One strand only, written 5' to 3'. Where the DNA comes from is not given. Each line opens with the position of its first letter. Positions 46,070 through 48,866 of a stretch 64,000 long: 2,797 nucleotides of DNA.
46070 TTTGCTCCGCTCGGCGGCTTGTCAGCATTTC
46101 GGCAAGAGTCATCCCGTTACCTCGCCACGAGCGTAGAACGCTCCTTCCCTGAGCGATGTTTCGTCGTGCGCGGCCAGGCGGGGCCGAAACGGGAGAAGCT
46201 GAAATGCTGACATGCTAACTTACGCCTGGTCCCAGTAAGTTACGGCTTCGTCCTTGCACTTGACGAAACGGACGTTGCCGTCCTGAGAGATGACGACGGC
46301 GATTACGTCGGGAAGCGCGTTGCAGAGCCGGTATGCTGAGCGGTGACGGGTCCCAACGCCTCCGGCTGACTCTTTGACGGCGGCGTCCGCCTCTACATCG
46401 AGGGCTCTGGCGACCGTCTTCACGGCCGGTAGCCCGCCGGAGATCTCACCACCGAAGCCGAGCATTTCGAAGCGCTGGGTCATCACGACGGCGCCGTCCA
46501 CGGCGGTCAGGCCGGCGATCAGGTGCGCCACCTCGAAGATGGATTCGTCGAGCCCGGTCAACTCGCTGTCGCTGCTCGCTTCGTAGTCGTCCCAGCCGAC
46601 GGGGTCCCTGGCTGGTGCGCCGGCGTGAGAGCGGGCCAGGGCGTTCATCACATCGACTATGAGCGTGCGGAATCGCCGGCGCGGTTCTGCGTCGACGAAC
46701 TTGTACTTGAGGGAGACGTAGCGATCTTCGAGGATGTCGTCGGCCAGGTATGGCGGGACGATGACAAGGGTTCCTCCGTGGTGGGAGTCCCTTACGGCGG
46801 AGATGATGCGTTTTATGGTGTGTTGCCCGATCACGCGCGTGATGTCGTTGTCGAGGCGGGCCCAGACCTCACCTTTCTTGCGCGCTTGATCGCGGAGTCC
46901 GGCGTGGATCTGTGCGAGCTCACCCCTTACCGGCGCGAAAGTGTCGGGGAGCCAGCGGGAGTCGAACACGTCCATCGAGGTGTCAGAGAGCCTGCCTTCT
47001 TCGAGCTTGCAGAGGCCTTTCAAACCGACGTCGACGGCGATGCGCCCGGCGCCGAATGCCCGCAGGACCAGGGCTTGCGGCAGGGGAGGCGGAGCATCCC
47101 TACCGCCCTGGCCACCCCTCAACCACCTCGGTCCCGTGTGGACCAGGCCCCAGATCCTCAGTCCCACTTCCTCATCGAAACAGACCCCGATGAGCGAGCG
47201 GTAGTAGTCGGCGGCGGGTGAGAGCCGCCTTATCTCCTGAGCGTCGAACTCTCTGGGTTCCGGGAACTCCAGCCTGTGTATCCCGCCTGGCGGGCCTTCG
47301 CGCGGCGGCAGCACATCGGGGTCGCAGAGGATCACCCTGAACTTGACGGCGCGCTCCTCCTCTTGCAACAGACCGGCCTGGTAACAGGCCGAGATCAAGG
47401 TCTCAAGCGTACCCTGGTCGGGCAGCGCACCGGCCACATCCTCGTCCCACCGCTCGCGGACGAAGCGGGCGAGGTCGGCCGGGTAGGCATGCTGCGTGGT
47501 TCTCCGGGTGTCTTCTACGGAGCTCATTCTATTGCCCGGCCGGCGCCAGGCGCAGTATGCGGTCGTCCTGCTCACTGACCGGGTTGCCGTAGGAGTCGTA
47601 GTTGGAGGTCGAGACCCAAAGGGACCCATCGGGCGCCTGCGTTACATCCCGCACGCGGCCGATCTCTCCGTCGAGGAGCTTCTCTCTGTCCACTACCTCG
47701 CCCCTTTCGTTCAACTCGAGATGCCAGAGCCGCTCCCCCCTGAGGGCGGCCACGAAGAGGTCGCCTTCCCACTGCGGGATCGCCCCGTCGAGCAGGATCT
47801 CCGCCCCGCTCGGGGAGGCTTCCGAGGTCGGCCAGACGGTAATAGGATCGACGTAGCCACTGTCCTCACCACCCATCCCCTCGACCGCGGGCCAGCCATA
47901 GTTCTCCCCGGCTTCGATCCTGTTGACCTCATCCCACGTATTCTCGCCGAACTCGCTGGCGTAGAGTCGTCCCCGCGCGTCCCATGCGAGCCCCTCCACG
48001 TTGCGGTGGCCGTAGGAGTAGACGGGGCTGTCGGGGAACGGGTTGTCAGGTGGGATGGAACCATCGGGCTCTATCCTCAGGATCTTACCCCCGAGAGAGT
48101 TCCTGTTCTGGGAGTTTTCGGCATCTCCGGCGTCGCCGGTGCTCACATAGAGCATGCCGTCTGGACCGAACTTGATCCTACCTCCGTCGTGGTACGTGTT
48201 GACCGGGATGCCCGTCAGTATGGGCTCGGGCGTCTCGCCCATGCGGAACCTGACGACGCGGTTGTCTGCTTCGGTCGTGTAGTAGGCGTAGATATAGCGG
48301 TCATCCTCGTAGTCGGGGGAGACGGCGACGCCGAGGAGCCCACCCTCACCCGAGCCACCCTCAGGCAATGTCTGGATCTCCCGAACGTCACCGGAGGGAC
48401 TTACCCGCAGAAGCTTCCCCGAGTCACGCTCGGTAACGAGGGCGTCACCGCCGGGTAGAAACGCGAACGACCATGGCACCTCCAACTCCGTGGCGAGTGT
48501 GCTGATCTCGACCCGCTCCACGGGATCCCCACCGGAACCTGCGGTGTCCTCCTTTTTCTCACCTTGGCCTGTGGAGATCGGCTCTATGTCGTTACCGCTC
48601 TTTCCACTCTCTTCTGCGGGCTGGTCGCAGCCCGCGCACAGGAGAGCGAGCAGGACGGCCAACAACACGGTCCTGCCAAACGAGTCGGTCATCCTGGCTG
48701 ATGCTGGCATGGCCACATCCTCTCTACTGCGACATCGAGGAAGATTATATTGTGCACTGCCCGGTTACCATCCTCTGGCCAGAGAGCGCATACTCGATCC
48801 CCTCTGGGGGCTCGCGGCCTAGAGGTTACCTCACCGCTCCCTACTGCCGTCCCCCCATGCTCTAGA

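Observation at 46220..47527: Stand-alone diadenylate-cyclase-like protein with a ~280-aa non-canonical N-terminus: candidate new nucleotide-signalling module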

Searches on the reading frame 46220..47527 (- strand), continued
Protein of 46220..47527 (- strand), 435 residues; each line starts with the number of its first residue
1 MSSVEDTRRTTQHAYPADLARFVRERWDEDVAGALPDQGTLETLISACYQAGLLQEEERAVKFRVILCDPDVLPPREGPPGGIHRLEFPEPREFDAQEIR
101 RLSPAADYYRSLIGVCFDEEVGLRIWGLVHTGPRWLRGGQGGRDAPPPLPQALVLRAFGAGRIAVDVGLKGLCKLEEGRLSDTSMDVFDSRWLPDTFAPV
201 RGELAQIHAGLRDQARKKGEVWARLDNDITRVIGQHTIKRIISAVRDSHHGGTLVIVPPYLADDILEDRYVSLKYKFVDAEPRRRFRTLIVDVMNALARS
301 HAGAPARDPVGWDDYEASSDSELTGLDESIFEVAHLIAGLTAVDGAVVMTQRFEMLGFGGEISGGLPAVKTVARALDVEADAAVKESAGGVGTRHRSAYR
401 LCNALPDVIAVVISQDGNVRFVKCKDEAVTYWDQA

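Call 68: search_protein_families(library=pfam, alignment_id=A1, max_evalue=0.01)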
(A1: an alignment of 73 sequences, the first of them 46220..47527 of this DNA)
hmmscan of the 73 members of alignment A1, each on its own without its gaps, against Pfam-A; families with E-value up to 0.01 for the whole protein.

A. member 1, window:46220-47527:- (435 aa): 2 families
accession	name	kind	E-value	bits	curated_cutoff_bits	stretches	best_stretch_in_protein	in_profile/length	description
PF21751.2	DACNV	-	4e-29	101.1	27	1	34-130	5-98/98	Probable sensor domain DACNV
PF02457.21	DAC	-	0.00021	21.3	27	1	372-423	68-115/119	DisA bacterial checkpoint controller nucleotide-binding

B. families by the number of members that match (of 73 scanned): 5 families
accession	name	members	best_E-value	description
PF21751.2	DACNV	73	1.4e-31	Probable sensor domain DACNV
PF02457.21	DAC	67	2.2e-08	DisA bacterial checkpoint controller nucleotide-binding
PF08970.15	Sda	1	0.0051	Sporulation inhibitor A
PF08989.15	DUF1896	1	0.0061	Domain of unknown function (DUF1896)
PF01734.28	Patatin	1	0.0064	Patatin-like phospholipase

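Call 71: search_protein_families(library=padloc, alignment_id=A3, max_evalue=0.00001)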
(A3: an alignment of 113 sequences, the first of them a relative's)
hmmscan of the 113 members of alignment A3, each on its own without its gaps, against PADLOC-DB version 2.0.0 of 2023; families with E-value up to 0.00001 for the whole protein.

A. member 1, L018:9574-10023:- (149 aa): 0 families

B. families by the number of members that match (of 113 scanned): 48 families (the first 25 are shown)
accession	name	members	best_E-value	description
PDLC01720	Csa3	3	2.5e-18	Csa3_1_CAS-I-II-III-IV-V-VI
PDLC01438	Csa3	3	1.3e-13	"CAS-I,CAS-II,CAS-III,CAS-IV,CAS-V,CAS-VI; associated_signaling"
PDLC00855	E1-E2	2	1.5e-19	E1-E2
PDLC00847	E1-E2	2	2e-19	E1-E2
PDLC00836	E1-E2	2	4.6e-19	E1-E2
PDLC00856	E1-E2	2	1.2e-18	E1-E2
PDLC00848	E1-E2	2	1.3e-18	E1-E2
PDLC00837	E1-E2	2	1.6e-18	E1-E2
PDLC00842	E1-E2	2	1.9e-18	E1-E2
PDLC00844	E1-E2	2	4.3e-18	E1-E2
PDLC00829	E1-E2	2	3.3e-17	E1-E2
PDLC00832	E1-E2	2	8.8e-17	E1-E2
PDLC00839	E1-E2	2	2.3e-16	E1-E2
PDLC00843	E1-E2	2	1.8e-15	E1-E2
PDLC00830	E1-E2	2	2.6e-14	E1-E2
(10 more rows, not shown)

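Call 75: search_protein_families(library=pfam, proteins=[P0125, P0176, P0041, P0234, P0254, P0270], max_evalue=0.001)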
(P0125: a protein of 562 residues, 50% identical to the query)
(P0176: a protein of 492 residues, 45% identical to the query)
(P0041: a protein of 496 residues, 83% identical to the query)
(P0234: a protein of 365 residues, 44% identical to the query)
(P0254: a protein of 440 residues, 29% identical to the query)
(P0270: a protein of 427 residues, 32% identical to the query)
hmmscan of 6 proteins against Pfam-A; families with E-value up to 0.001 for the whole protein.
P0125 (562 aa): 2 families
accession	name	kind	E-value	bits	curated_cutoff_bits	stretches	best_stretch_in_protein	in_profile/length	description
PF21751.2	DACNV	-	7.5e-27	93.8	27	1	34-130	5-98/98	Probable sensor domain DACNV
PF02457.21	DAC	-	4e-05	23.6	27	1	369-419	67-113/119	DisA bacterial checkpoint controller nucleotide-binding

P0176 (492 aa): 1 family
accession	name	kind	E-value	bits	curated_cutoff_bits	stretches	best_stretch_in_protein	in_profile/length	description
PF21751.2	DACNV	-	2.7e-11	43.9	27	1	1-78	24-98/98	Probable sensor domain DACNV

P0041 (496 aa): 2 families
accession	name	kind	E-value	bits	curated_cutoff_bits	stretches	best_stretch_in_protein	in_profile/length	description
PF21751.2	DACNV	-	1.5e-29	102.4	27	1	94-191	4-98/98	Probable sensor domain DACNV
PF02457.21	DAC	-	5e-05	23.3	27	1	431-484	66-115/119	DisA bacterial checkpoint controller nucleotide-binding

P0234 (365 aa): 1 family
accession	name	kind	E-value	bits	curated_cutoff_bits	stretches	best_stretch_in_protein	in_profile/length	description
PF21751.2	DACNV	-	6.3e-08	33.1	27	1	106-190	18-98/98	Probable sensor domain DACNV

P0254 (440 aa): 2 families
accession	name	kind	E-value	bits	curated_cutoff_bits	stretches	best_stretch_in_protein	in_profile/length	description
PF21751.2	DACNV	-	1.5e-23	83.2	27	1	30-128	5-97/98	Probable sensor domain DACNV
PF02457.21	DAC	-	8.4e-06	25.8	27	1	383-421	78-116/119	DisA bacterial checkpoint controller nucleotide-binding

P0270 (427 aa): 2 families
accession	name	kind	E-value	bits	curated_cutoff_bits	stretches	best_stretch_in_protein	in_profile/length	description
PF21751.2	DACNV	-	3e-22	79.1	27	1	23-121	2-97/98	Probable sensor domain DACNV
PF02457.21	DAC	-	2.2e-08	34.2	27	1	323-404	43-114/119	DisA bacterial checkpoint controller nucleotide-binding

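Call 78: search_protein_families(library=pfam, proteins=[L079:8731-9903:+, L076:7387-8520:+, L066:8896-9924:+, L072:10931-11557:+, L077:7155-9806:-, L025:3167-4291:-, L021:8467-9645:+, L022:3631-4782:+, L039:11652-12467:+, L036:11289-12185:-], max_evalue=0.0001)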
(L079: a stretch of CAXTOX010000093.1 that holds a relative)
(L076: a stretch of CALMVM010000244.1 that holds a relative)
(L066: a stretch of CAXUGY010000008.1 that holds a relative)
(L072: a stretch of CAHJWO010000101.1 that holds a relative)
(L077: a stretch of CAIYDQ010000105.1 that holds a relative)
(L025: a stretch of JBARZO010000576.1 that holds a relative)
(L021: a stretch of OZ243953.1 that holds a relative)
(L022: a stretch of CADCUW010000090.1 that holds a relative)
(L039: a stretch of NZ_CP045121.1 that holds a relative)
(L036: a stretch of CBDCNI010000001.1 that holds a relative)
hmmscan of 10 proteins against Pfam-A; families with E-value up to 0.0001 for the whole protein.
L079:8731-9903:+ (390 aa): 5 families
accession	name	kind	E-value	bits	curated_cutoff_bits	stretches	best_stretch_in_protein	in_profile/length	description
PF13692.12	Glyco_trans_1_4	-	1.5e-28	100.3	27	1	214-339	4-133/142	Glycosyl transferases group 1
PF00534.26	Glycos_transf_1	-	1.2e-22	80.7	26.4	1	204-343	8-153/172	Glycosyl transferases group 1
PF13439.12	Glyco_transf_4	-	2.5e-13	50.8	28.5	1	26-187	2-168/170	Glycosyltransferase Family 4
PF13579.12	Glyco_trans_4_4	-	3e-09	37.8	29.7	1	26-184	1-158/158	Glycosyl transferase 4-like domain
PF20706.3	GT4-conflict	-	5.2e-08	32.7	26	1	208-329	194-328/385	Family 4 Glycosyltransferase in conflict systems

L076:7387-8520:+ (377 aa): 6 families
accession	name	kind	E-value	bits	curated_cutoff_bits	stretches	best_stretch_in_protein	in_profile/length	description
PF13692.12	Glyco_trans_1_4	-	4.2e-25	89.1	27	1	204-331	3-138/142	Glycosyl transferases group 1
PF00534.26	Glycos_transf_1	-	2.7e-20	73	26.4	1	190-334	3-157/172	Glycosyl transferases group 1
PF13439.12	Glyco_transf_4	-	2.6e-11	44.3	28.5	1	17-176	2-166/170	Glycosyltransferase Family 4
PF20706.3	GT4-conflict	-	1.2e-07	31.5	26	1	204-315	199-327/385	Family 4 Glycosyltransferase in conflict systems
PF13524.12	Glyco_trans_1_2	-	7.3e-07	29.7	25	1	231-362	13-143/144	Glycosyl transferase-like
PF13579.12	Glyco_trans_4_4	-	8.6e-06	26.6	29.7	1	17-175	1-158/158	Glycosyl transferase 4-like domain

L066:8896-9924:+ (342 aa): 0 families

L072:10931-11557:+ (208 aa): 0 families

L077:7155-9806:- (883 aa): 5 families
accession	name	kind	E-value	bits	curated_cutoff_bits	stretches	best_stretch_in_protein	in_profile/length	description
PF00488.27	MutS_V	-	1.6e-84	283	30.2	1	631-820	1-188/188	MutS domain V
PF05192.23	MutS_III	-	8.3e-53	180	34.1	1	287-578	1-194/194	MutS domain III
PF01624.25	MutS_I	-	1.2e-44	151.5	20.6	1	20-131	1-112/113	MutS domain I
PF05190.23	MutS_IV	-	1.1e-31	109.4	22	1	447-538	1-92/92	MutS family domain IV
PF05188.22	MutS_II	-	2.2e-22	80.3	25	1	140-270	1-132/133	MutS domain II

L025:3167-4291:- (374 aa): 4 families
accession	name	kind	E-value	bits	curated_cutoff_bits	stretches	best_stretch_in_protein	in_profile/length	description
PF05343.19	Peptidase_M42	-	2.6e-93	312.7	23.2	1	67-358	1-292/292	M42 glutamyl aminopeptidase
PF01546.33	Peptidase_M20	-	2.5e-08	34.5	24.6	1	189-364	25-205/206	Peptidase family M20/M25/M40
PF02127.20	Peptidase_M18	-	4.7e-07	29.4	24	0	250-361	312-430/432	Aminopeptidase I zinc metalloprotease (M18)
PF04389.22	Peptidase_M28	-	3.1e-06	27.5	21.3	1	198-360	32-190/193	Peptidase family M28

L021:8467-9645:+ (392 aa): 2 families
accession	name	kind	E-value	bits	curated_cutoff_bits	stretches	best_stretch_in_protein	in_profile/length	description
PF00899.27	ThiF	-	4.2e-86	288.4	28.1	1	24-259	1-238/238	ThiF family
PF00581.25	Rhodanese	-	5.3e-19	69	22.2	1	294-383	1-101/102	Rhodanese-like domain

L022:3631-4782:+ (383 aa): 4 families
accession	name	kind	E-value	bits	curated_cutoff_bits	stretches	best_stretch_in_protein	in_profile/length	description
PF18462.6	DUF5612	-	3e-64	215.6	25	1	243-381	3-142/143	Domain of unknown function (DUF5612)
PF01842.31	ACT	-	4.9e-08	33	27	1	169-214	3-48/66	ACT domain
PF13291.12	ACT_4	-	4.8e-06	27.6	27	1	168-240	8-80/80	ACT domain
PF22629.2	ACT_AHAS_ss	-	3.9e-05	24.2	27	0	171-233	3-63/67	AHAS small subunit-like ACT domain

L039:11652-12467:+ (271 aa): 3 families
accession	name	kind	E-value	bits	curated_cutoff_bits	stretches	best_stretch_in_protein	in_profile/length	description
PF00106.31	adh_short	-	4.7e-51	173.5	26.6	1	9-193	1-185/195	short chain dehydrogenase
PF13561.12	adh_short_C2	-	1.8e-39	136.2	27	1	15-222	1-212/236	Enoyl-(Acyl carrier protein) reductase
PF08659.16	KR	-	5e-16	59.6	22.6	1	11-168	3-160/180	KR domain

L036:11289-12185:- (298 aa): 3 families
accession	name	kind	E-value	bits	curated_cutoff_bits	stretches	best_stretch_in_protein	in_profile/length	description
PF13561.12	adh_short_C2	-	7.1e-57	193.1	27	1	64-294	5-234/236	Enoyl-(Acyl carrier protein) reductase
PF00106.31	adh_short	-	3.1e-52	177.4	26.6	1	56-242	1-187/195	short chain dehydrogenase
PF08659.16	KR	-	4.2e-10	40.3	22.6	1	59-236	4-177/180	KR domain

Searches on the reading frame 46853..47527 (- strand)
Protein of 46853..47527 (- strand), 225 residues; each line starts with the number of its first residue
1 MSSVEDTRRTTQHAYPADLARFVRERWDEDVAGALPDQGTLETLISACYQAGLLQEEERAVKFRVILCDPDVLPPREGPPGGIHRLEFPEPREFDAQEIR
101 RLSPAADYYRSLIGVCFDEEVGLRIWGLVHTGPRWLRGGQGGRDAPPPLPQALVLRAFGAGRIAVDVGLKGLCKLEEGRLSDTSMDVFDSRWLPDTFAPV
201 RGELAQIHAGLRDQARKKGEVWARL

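Call 50: predict_structure(alignment_id=A2)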
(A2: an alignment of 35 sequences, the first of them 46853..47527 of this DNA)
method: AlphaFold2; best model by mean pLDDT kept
length: 225 residues; sequences in the alignment: 35
mean_pLDDT: 90.1   pTM: 0.78
mean pLDDT of the five models: 90.1, 89.0, 88.9, 88.8, 87.3
residues with pLDDT >= 90: 173; 70-90: 32; 50-70: 12; < 50: 8
segments of 3 or more residues with pLDDT < 50: 6-11
pLDDT, mean of each block of 10 residues (from residue 1): 48 78 96 95 97 94 98 90 95 98 95 97 97 87 88 97 95 94 72 86 94 95 81
secondary structure, 60 per line:
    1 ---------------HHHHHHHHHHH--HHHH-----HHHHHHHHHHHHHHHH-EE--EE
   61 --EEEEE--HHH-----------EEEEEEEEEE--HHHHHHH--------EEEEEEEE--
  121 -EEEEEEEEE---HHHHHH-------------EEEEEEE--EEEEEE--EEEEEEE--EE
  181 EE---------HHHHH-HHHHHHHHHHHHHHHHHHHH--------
elements in order: H16-26 H29-32 H38-53 E63-67 E84-93 H96-102 E111-118 E122-130 H134-139 E153-159 E162-167 E170-176 E179-182 H192-196 H198-217

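Call 53: fold_search(model_id=the predicted structure, library=pdb)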
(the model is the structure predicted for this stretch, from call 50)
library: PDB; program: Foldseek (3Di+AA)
matches with E <= 10: 99; with E <= 0.001: 0
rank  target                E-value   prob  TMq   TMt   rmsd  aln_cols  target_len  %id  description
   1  9y9y_C                1.2e-02  0.84  0.29  0.22  13.1       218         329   10  Crystal structure of DNA integrity scanning protein DisA from Mycobacterium tuberculosis in complex with cyclic di-AMP (released 2025-09-24)
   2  9y4s_A                2.2e-02  0.82  0.30  0.21  13.0       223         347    9  Crystal structure of DNA integrity scanning protein (DisA) from Mycobacterium tuberculosis in complex with cyclic di-A (released 2025-09-17)
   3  5dxv_A                2.4e+00  0.06  0.10  0.14   5.0        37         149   14  Crystal structure of Rethreaded DHFR (released 2016-06-08)
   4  5dxv_B                2.6e+00  0.05  0.11  0.15   4.9        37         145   14  Crystal structure of Rethreaded DHFR (released 2016-06-08)
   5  5vk3_A                2.6e+00  0.01  0.09  0.05  12.4        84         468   14  Apo ctPRC2 with E840A and K852D mutations in Ezh2 (released 2017-06-14)
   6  8p0g_A                2.7e+00  0.02  0.13  0.08  18.9       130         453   15  Thogoto virus polymerase in Mode A conformation and bound to 35-mer loop promoter RNA (released 2024-05-22)
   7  5kkl_A                2.7e+00  0.01  0.09  0.05  12.0        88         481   15  Structure of ctPRC2 in complex with H3K27me3 and H3K27M (released 2017-04-19)
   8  3rcc_K                3.1e+00  0.03  0.10  0.15   6.7        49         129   16  Crystal Structure of the Streptococcus agalactiae Sortase A (released 2011-09-07)
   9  9qvk                  3.5e+00  0.01  0.14  0.11  18.5       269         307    9  Crystal structure of the CtaG_C11A variant from Ruminiclostridium cellulolyticum (P2(1)-small) (released 2025-10-01)
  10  5by7_C                3.7e+00  0.04  0.11  0.09   4.6        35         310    8  AbyA1 - tetronic acid condensing enzyme (released 2016-06-29)
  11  5by7_B                3.7e+00  0.04  0.11  0.08   4.7        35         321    8  AbyA1 - tetronic acid condensing enzyme (released 2016-06-29)
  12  2wy6_B                3.7e+00  0.00  0.09  0.07  15.4       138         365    8  Clostridium perfringens alpha-toxin strain NCTC8237 mutant T74I (released 2009-11-24)
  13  3ll7                  3.9e+00  0.04  0.13  0.08   3.9        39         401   18  Crystal structure of putative methyltransferase PG_1098 from Porphyromonas gingivalis W83 (released 2010-02-16)
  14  2wy6_A                3.9e+00  0.00  0.09  0.07  15.4       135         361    8  Clostridium perfringens alpha-toxin strain NCTC8237 mutant T74I (released 2009-11-24)
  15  4nzp                  4.2e+00  0.01  0.12  0.09  19.6       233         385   12  The crystal structure of argininosuccinate synthase from Campylobacter jejuni subsp. jejuni NCTC 11168 (released 2014-01-15)
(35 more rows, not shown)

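Call 76: search_solved_structures(query=A2, max_evalue=10, show_alignments=2)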
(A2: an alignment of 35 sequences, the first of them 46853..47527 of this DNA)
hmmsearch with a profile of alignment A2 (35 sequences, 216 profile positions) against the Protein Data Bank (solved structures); distinct sequences matched with E-value up to 10: 0.

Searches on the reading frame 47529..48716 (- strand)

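Call 37: search_protein_families(library=pfam, proteins=[window:47529-48716:-], max_evalue=0.00001)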
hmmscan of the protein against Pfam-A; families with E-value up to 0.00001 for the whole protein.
window:47529-48716:- (395 aa): 1 family
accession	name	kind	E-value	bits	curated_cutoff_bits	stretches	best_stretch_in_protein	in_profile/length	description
PF07995.17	GSDH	-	1.5e-86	291.2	25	1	78-374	1-327/332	Glucose / Sorbosone dehydrogenase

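Call 73: search_protein_families(library=ncbifam, proteins=[window:47529-48716:-], max_evalue=0.001)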
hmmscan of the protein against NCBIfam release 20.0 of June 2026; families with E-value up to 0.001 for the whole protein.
window:47529-48716:- (395 aa): 3 families
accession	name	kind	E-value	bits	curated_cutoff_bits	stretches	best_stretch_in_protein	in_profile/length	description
TIGR03606.1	non_repeat_PQQ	subfamily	2.5e-46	158.4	434.55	1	70-289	21-280/454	glucose/sorbosone family PQQ-dependent dehydrogenase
NF033206.1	ScyE_fam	subfamily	8.3e-13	48.6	80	1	181-261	211-277/333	ScyD/ScyE family protein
TIGR02604.1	Piru_Ver_Nterm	subfamily_domain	3.4e-08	33.3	122.2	1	163-392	108-365/367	PVC-type heme-binding CxxCH protein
